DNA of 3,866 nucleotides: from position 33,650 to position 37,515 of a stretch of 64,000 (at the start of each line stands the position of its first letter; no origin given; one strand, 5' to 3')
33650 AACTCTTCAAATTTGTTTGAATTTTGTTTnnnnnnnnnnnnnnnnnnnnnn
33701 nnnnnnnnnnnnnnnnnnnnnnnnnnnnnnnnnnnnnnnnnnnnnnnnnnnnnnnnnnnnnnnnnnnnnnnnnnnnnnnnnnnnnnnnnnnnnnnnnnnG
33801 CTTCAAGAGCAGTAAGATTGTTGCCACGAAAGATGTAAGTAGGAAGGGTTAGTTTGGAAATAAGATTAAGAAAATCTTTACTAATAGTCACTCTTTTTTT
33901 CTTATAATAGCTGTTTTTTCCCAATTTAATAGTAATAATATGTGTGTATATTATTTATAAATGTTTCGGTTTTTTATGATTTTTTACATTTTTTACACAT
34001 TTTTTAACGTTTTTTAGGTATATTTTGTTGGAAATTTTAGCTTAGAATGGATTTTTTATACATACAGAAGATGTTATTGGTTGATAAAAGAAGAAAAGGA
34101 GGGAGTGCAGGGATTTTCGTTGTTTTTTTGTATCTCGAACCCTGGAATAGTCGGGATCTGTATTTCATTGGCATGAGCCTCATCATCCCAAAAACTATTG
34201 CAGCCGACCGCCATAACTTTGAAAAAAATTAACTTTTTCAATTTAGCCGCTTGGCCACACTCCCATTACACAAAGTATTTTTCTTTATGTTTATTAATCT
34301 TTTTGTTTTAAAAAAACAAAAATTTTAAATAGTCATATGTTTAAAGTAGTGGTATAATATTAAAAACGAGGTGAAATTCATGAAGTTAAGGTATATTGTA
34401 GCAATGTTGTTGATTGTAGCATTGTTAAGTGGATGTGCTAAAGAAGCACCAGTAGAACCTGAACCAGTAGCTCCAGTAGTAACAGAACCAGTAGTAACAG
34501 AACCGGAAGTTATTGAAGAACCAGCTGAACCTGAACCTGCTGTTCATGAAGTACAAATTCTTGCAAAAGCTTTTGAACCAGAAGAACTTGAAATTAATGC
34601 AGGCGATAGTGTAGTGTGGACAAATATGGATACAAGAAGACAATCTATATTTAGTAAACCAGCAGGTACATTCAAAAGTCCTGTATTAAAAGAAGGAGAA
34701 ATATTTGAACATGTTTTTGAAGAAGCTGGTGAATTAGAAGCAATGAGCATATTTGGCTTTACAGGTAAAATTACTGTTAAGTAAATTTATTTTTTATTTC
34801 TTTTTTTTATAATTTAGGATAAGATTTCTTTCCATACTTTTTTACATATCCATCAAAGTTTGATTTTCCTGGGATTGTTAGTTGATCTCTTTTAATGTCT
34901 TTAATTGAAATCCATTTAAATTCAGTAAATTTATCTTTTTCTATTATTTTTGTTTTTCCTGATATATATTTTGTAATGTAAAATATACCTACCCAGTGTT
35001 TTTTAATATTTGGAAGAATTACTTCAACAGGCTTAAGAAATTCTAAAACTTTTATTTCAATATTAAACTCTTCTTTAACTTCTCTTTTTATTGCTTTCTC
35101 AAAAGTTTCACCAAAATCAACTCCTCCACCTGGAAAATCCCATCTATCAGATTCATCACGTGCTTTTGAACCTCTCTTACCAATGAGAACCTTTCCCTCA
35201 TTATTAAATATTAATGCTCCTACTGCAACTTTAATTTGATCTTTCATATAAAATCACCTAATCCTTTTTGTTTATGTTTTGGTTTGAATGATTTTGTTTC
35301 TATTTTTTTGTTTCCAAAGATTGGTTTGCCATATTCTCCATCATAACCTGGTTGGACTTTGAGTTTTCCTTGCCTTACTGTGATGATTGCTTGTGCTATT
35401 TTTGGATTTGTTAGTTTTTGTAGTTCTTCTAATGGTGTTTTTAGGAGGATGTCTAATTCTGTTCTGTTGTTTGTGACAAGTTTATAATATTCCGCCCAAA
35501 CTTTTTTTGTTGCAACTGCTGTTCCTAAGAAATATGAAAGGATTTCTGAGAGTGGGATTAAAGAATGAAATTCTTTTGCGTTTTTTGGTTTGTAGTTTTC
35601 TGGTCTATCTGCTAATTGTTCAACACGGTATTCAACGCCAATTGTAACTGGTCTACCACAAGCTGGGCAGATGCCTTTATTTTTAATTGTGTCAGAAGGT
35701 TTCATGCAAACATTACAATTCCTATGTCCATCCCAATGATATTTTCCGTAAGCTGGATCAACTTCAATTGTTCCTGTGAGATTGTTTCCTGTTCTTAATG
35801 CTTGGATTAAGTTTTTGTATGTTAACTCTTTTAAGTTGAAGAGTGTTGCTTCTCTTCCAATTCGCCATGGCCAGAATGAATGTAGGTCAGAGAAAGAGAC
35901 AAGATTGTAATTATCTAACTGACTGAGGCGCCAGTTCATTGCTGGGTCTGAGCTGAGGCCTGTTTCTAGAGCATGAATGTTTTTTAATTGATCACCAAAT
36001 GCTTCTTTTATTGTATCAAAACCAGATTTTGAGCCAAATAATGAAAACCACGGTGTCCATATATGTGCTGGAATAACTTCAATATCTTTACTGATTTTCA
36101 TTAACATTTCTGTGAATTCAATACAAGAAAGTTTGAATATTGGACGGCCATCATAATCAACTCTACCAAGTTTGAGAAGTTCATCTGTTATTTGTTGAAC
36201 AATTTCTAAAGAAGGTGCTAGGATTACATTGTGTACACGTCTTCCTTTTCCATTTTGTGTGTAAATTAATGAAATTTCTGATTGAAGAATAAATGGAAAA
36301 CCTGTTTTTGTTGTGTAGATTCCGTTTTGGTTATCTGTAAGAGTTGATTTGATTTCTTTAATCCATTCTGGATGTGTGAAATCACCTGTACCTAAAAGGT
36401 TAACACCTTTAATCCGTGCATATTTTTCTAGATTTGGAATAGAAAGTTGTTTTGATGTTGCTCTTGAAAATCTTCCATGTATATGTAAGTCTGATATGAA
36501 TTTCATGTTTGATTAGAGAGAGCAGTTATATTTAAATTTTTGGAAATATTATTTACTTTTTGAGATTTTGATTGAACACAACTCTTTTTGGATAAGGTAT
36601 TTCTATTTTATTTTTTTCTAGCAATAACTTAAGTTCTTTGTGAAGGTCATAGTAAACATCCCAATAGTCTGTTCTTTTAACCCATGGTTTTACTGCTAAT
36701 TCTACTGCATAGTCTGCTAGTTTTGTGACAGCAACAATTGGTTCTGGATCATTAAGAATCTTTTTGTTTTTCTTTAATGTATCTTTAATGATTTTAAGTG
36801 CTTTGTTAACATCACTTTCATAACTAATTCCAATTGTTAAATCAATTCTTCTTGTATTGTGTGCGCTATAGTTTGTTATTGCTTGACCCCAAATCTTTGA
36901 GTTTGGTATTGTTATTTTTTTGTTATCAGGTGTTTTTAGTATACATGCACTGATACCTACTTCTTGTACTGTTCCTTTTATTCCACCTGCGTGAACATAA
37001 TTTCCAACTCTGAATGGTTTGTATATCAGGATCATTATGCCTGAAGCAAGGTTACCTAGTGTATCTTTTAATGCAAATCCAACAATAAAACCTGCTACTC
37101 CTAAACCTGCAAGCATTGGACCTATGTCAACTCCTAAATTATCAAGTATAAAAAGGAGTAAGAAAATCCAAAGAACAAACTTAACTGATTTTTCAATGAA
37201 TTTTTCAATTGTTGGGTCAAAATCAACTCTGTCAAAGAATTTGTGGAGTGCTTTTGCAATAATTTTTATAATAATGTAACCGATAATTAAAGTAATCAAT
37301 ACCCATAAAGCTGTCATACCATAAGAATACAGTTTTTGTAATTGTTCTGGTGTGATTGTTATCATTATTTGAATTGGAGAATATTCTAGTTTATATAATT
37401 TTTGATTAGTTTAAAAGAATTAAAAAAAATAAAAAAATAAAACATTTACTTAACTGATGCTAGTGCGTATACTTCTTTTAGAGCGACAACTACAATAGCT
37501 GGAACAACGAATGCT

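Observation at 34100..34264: tRNA-Cys(GCA) interrupted by three putative introns (D-loop, 37/38, T-loop)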

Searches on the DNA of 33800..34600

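Call 6: search_rna_families(source=window, start=33800, end=34600, threshold=evalue, max_evalue=10, show_alignments=5)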
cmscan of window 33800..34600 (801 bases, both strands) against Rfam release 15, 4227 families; matches with E-value up to 10: 1.
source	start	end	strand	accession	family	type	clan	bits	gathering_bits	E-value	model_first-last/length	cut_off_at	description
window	34169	34190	-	RF00095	snoPyro_CD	Gene; snRNA; snoRNA; CD-box;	CL00132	14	45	5.8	1-58/58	no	Pyrococcus C/D box small nucleolar RNA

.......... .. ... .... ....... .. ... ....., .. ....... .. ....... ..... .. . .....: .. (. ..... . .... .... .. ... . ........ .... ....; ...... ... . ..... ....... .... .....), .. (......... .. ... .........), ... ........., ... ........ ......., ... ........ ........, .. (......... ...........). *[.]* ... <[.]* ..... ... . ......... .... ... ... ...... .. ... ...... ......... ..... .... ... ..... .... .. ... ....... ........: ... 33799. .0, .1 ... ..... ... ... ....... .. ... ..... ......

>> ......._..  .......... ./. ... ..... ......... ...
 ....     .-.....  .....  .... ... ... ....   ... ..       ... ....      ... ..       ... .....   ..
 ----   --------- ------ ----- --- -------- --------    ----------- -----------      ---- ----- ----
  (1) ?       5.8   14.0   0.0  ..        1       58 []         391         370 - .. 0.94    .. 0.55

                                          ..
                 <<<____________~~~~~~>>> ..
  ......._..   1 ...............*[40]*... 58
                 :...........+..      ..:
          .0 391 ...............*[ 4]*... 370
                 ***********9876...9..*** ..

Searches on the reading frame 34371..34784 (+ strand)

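Call 27: search_protein_families(library=pfam, proteins=[window:34371-34784:+], max_evalue=0.001)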
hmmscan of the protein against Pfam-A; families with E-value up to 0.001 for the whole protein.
window:34371-34784:+ (137 aa): 1 family
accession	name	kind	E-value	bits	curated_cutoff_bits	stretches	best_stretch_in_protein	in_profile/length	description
PF13473.12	Cupredoxin_1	-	0.0008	19.8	27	0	55-135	19-103/104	Cupredoxin-like domain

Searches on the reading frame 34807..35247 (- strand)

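Call 28: search_protein_families(library=pfam, proteins=[window:34807-35247:-], max_evalue=0.001)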
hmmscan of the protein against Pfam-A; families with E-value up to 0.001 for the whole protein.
window:34807-35247:- (146 aa): 3 families
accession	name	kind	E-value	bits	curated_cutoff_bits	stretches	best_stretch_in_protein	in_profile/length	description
PF00293.34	NUDIX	-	1.3e-22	80.7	21.1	1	6-123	3-123/134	NUDIX domain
PF14815.12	NUDIX_4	-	1.3e-05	25.4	35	1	11-120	3-100/113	NUDIX domain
PF22327.2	Nudt16-like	-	4.7e-05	23.8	27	1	38-106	37-107/161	U8 snoRNA-decapping enzyme-like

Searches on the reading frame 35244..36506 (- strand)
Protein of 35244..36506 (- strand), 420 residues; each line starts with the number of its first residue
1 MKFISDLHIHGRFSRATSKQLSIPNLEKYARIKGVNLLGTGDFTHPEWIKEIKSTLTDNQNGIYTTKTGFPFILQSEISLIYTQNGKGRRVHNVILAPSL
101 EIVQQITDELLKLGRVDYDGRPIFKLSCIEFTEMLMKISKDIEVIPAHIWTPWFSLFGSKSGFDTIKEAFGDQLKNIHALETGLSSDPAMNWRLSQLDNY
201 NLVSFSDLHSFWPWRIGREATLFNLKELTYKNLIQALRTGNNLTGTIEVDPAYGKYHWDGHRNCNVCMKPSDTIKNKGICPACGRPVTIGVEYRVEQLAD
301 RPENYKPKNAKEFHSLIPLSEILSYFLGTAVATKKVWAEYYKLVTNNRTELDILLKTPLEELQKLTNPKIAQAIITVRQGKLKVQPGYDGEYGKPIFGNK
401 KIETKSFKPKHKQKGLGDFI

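Call 9: find_homologous_proteins(query=window:35244-36506:-)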
Query window:35244-36506:- (420 aa): 8000 proteins with E <= 0.001 among 8000 candidates; the best 120 are listed.
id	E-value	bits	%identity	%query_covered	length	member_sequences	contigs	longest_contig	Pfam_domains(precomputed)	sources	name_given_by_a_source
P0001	7.0e-289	976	100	100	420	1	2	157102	PF27218.1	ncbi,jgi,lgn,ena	-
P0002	3.7e-202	690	70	100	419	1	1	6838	PF27218.1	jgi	jgi:uncharacterized protein (TIGR00375 family)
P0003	1.0e-201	688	71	100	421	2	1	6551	PF27218.1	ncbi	-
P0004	5.0e-199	680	69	100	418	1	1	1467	PF27218.1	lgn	-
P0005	1.6e-198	678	69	100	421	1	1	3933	PF27218.1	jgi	-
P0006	1.9e-197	674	68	100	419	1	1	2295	PF27218.1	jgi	jgi:uncharacterized protein (TIGR00375 family)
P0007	2.6e-197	674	68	100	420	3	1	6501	PF27218.1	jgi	-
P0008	3.0e-197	674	69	99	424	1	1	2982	PF27218.1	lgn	-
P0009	3.7e-197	673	68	100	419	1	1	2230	PF27218.1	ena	-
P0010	8.5e-197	672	71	96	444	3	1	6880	PF27218.1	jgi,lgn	jgi:uncharacterized protein (TIGR00375 family)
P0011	1.3e-196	672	69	100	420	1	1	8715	PF27218.1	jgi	jgi:uncharacterized protein (TIGR00375 family)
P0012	5.4e-196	670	70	96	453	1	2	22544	PF27218.1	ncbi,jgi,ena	-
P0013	6.6e-196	669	68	100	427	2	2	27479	PF27218.1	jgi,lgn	-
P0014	9.3e-196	669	69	100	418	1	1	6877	PF27218.1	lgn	-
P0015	5.1e-195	666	68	96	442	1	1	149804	PF27218.1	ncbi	-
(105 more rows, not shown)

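Call 11: find_encoding_contigs(protein=P0001, flank=3000, max_places=3)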
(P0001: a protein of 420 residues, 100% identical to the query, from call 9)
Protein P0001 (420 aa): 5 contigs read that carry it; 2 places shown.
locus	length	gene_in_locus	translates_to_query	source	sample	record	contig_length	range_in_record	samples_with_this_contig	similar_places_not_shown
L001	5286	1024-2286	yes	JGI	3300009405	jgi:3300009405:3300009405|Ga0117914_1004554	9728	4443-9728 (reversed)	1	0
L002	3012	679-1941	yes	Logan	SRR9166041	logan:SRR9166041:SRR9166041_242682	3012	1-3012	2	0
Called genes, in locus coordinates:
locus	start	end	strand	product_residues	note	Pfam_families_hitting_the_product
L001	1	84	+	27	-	?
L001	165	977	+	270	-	PF21088:MS_channel_1st (weak), PF00924:MS_channel_2nd, PF21082:MS_channel_3rd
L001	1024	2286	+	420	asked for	PF27218:MJ0043_C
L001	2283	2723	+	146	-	PF00293:NUDIX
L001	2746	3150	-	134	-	-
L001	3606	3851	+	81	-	-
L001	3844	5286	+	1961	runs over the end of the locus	?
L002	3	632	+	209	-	?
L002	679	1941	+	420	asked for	PF27218:MJ0043_C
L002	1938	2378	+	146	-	PF00293:NUDIX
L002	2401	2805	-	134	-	-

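Call 12: find_encoding_contigs(protein=P0012, flank=6000, max_places=2)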
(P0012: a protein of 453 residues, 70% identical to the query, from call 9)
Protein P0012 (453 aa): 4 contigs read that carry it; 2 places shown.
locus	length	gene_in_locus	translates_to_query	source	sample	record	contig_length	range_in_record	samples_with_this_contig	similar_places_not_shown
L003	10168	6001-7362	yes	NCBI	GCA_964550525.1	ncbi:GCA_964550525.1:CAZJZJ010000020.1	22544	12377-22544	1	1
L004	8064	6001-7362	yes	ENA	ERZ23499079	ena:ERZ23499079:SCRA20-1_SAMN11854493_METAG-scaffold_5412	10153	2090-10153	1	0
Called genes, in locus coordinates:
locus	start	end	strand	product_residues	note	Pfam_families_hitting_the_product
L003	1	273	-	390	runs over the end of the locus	PF13371:TPR_9, PF13414:TPR_11, PF13432:TPR_16, PF00515:TPR_1, PF07719:TPR_2, PF13414:TPR_11, PF00515:TPR_1, PF13414:TPR_11, +17 more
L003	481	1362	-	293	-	PF05552:MS_channel_1st_1, PF21088:MS_channel_1st, PF00924:MS_channel_2nd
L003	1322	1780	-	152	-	PF00583:Acetyltransf_1, PF13673:Acetyltransf_10, PF13508:Acetyltransf_7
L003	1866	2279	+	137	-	PF01257:2Fe-2S_thioredx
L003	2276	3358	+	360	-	PF01512:Complex1_51K, PF10589:NADH_4Fe-4S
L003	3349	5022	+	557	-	PF00111:Fer2, PF13510:Fer2_4, PF12838:Fer4_7, PF14697:Fer4_21, PF22117:Fer4_Nqo3 (weak), PF00037:Fer4 (weak), PF02906:Fe_hyd_lg_C, PF02256:Fe_hyd_SSU, +3 more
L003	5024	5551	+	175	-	-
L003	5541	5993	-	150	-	-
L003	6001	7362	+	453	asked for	PF27218:MJ0043_C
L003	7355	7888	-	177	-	-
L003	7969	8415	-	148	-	-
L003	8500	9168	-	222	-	PF05552:MS_channel_1st_1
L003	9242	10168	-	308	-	?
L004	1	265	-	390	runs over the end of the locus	PF13371:TPR_9, PF13414:TPR_11, PF13432:TPR_16, PF00515:TPR_1, PF07719:TPR_2, PF13414:TPR_11, PF00515:TPR_1, PF13414:TPR_11, +17 more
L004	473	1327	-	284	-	PF05552:MS_channel_1st_1, PF21088:MS_channel_1st, PF00924:MS_channel_2nd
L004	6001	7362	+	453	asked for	PF27218:MJ0043_C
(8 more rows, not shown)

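Call 13: find_encoding_contigs(protein=P0003, flank=6000, max_places=2)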
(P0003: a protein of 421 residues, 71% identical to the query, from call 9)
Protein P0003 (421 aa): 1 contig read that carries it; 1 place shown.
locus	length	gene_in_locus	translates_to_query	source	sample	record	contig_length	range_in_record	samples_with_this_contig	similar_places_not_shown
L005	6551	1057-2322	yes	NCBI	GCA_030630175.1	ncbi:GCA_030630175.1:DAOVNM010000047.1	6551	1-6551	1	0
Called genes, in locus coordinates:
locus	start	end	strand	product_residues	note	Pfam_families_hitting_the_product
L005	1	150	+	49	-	?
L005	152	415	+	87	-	PF02943:FeThRed_B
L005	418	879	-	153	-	PF13473:Cupredoxin_1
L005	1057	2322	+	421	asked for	PF27218:MJ0043_C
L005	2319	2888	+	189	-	PF00881:Nitroreductase, PF14512:TM1586_NiRdase (weak)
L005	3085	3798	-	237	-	PF17803:Cadherin_4 (faint), PF17963:Big_9 (faint), PF18911:PKD_4 (faint), PF00801:PKD (faint)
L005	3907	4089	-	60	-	-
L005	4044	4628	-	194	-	PF04893:Yip1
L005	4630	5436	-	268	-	-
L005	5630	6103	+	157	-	PF24875:DUF7736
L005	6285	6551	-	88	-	?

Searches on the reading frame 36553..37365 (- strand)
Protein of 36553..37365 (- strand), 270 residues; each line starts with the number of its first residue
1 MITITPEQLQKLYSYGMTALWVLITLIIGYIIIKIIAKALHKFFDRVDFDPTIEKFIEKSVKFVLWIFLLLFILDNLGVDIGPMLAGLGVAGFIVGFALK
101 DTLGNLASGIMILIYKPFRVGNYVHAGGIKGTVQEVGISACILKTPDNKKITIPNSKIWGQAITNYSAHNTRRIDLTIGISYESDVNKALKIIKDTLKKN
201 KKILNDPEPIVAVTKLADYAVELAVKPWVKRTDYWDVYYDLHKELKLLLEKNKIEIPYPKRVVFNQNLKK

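Call 28: search_protein_families(library=pfam, proteins=[window:36553-37365:-], max_evalue=0.001)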
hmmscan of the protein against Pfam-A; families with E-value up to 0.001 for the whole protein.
window:36553-37365:- (270 aa): 4 families
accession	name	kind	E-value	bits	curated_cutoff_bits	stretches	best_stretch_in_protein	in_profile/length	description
PF00924.24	MS_channel_2nd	-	1.5e-21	76.7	20.2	1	101-167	1-67/68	Mechanosensitive ion channel, beta-domain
PF21082.3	MS_channel_3rd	-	5.3e-16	59.3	21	1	174-256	1-88/88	Mechanosensitive ion channel MscS, C-terminal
PF21088.3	MS_channel_1st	-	6e-06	26.6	23.1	1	61-100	3-42/42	Mechanosensitive ion channel, transmembrane helices 2/3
PF05552.17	MS_channel_1st_1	-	1.9e-05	24.9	22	1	10-51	8-49/50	Mechanosensitive ion channel, conserved TM helix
